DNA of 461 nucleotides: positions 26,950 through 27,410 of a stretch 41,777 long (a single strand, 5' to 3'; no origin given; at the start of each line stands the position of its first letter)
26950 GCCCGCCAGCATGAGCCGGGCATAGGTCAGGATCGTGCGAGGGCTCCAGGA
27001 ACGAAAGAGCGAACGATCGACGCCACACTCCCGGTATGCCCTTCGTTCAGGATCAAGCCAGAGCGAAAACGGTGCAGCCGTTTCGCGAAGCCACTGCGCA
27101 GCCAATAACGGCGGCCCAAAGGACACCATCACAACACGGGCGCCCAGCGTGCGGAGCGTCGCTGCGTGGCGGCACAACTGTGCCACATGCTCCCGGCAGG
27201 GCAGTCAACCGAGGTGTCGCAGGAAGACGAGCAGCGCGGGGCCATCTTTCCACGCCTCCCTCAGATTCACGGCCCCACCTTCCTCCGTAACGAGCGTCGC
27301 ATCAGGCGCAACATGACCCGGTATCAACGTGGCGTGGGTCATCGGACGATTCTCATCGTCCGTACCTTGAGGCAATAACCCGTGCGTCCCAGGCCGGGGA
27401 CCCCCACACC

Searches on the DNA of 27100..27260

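Call 72: search_rna_families(source=window, start=27100, end=27260, threshold=evalue, max_evalue=10)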
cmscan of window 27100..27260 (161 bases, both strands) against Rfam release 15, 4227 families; matches with E-value up to 10: 1.
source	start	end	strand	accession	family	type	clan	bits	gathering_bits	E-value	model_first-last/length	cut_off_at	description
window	27158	27173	+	RF03001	leuA-Halobacteria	Cis-reg;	-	9.7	47.9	8.8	21-36/53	no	leuA-Halobacteria RNA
